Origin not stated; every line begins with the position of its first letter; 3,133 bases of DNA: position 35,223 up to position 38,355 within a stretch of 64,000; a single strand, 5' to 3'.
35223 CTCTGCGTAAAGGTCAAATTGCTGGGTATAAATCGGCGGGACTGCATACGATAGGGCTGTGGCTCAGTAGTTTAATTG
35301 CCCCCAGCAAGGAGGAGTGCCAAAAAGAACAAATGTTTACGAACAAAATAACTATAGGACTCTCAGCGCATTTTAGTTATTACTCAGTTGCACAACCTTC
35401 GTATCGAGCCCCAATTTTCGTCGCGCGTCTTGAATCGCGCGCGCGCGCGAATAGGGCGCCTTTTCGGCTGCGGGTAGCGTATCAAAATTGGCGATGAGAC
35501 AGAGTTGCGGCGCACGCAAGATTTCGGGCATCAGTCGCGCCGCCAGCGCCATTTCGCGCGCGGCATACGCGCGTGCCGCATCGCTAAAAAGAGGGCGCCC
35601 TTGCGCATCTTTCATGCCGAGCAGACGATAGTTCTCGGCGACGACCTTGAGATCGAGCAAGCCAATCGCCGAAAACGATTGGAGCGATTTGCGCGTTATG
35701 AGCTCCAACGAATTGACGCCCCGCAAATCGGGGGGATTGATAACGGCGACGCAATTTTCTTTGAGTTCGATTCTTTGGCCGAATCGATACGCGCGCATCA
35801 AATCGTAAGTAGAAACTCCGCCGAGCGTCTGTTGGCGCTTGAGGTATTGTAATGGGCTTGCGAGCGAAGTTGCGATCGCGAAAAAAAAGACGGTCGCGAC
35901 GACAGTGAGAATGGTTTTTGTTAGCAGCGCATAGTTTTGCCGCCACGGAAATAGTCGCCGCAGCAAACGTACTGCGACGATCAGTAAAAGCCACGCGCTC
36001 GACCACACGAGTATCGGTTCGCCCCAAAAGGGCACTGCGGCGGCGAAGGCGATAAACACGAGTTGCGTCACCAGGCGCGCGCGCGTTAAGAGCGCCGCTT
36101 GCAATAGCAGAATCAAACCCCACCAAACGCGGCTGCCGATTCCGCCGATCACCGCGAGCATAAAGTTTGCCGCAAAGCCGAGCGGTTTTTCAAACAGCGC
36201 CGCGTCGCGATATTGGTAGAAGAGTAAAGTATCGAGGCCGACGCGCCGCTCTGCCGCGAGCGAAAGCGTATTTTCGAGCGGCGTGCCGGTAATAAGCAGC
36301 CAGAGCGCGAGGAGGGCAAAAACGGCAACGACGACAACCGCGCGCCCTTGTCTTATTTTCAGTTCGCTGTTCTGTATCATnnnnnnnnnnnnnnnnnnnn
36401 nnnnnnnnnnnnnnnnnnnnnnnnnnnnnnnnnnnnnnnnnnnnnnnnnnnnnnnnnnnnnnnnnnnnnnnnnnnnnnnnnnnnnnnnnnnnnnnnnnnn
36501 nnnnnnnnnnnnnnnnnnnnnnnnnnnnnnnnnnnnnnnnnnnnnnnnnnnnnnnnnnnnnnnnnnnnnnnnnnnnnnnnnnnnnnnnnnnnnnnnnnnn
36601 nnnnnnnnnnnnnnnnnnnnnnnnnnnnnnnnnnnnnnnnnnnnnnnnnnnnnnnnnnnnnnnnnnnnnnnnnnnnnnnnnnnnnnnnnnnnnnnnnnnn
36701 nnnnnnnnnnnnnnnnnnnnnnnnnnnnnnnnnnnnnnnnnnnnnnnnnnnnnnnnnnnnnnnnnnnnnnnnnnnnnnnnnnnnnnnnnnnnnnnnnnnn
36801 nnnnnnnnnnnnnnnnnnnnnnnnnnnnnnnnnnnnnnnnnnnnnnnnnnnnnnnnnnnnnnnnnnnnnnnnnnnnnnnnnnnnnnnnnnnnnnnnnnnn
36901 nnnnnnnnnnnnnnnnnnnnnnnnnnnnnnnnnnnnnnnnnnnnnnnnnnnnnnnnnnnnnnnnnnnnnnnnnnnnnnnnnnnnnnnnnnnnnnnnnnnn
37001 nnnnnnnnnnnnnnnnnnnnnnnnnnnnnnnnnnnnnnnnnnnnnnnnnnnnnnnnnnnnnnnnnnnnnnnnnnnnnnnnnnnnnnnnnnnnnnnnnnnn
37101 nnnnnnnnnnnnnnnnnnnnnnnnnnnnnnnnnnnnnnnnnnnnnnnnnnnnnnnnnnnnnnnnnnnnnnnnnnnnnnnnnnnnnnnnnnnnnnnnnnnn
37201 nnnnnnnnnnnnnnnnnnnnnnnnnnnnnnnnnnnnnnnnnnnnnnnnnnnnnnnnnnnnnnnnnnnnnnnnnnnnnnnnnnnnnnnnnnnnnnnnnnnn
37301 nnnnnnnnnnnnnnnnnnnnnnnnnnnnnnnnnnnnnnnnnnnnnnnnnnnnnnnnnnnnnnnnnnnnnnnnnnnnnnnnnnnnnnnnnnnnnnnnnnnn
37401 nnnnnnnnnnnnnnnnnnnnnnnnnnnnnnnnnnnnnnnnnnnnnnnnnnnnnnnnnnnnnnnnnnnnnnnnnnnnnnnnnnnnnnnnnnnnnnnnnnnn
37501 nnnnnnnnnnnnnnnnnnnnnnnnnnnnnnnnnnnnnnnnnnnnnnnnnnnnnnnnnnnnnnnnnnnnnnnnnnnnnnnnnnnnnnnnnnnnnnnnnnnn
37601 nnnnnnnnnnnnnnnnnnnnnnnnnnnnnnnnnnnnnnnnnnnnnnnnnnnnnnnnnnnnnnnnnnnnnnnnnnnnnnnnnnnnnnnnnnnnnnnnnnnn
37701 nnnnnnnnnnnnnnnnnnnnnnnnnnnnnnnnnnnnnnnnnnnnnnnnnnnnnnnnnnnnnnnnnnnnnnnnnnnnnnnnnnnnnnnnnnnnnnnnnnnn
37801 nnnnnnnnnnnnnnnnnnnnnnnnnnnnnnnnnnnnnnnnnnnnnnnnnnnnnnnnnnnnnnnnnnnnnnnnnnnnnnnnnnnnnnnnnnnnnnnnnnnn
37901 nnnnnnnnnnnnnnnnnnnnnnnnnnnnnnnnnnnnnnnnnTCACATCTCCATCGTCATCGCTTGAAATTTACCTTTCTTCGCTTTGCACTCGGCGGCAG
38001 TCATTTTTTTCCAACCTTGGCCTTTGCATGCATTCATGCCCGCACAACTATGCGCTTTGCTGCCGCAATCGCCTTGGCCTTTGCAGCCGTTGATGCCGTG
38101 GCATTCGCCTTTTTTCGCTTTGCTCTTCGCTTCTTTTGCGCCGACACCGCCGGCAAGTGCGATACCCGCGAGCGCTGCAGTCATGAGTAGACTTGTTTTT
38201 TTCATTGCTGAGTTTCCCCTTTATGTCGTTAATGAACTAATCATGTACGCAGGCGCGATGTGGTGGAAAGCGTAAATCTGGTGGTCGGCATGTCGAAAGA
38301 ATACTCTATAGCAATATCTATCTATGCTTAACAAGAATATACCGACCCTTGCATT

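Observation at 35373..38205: Bufferin-like MNIO RiPP operon: Sec-exported 6-Cys precursor, fused DUF692-DUF2063 maturase and an unknown membrane protein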

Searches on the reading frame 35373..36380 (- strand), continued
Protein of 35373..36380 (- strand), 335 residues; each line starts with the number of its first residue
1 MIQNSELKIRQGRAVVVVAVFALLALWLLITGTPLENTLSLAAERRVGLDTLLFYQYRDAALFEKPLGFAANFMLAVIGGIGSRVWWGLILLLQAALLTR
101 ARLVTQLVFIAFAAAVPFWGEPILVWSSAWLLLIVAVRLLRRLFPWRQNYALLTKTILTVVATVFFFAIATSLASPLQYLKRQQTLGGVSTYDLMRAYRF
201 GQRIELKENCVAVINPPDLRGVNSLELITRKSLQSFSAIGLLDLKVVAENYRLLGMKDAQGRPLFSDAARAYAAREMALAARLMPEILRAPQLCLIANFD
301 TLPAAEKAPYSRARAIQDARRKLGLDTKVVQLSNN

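Call 87: search_protein_families(library=ncbifam, alignment_id=A3, max_evalue=1)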
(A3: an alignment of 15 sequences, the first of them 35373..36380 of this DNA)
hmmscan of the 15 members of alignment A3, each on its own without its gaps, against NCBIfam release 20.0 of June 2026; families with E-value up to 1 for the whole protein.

A. member 1, window:35373-36380:- (335 aa): 0 families

B. families by the number of members that match (of 15 scanned): 2 families
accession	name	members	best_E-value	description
NF006245.0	PRK08383.1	1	0.075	putative monovalent cation/H+ antiporter subunit E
NF041044.1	GIVxVP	1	0.95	GIVxVP protein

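Call 88: find_related_loci(query=A4, collection=metagenome_contigs, flank=5000)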
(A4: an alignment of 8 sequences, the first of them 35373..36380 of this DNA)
Query A4 (335 aa) in metagenome_contigs; peptide patterns used: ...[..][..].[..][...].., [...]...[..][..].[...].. (x = any residue, [..] = any of these).
246 stretches matched a pattern; 4 encode a relative of the query (tblastn E <= 1e-3); 4 distinct loci.
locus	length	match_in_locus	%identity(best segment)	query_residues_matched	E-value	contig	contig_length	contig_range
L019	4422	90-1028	39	26-334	1e-64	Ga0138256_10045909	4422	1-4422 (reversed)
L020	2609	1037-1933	42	32-332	5e-58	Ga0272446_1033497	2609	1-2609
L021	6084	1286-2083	37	16-332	3e-48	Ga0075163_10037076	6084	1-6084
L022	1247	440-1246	39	26-292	4e-48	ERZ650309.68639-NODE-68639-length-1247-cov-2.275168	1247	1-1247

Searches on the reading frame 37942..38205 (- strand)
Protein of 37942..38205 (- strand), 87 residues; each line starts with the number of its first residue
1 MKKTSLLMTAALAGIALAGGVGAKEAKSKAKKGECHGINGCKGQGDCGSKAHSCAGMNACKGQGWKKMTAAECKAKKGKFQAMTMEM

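Call 3: search_protein_families(library=pfam, proteins=[window:37942-38205:-], max_evalue=0.1)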
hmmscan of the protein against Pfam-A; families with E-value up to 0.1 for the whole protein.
window:37942-38205:- (87 aa): 0 families

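Call 4: search_protein_families(library=ncbifam, proteins=[window:37942-38205:-], max_evalue=0.1)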
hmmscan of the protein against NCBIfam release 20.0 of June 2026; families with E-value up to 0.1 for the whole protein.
window:37942-38205:- (87 aa): 1 family
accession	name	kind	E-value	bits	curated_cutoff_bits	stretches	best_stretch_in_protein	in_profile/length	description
NF050166.1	Cu_RiPP_BufA2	equivalog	2.7e-20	72.3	60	1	9-80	5-78/79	BufA2 family periplasmic bufferin-type metallophore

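Call 6: search_protein_families(library=pfam, proteins=[window:37942-38205:-], max_evalue=10)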
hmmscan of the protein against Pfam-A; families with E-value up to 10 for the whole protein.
window:37942-38205:- (87 aa): 1 family
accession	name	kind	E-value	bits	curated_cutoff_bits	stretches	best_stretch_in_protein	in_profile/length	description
PF08175.17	SspO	-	0.23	11.9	23.7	1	52-64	7-19/48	Small acid-soluble spore protein O family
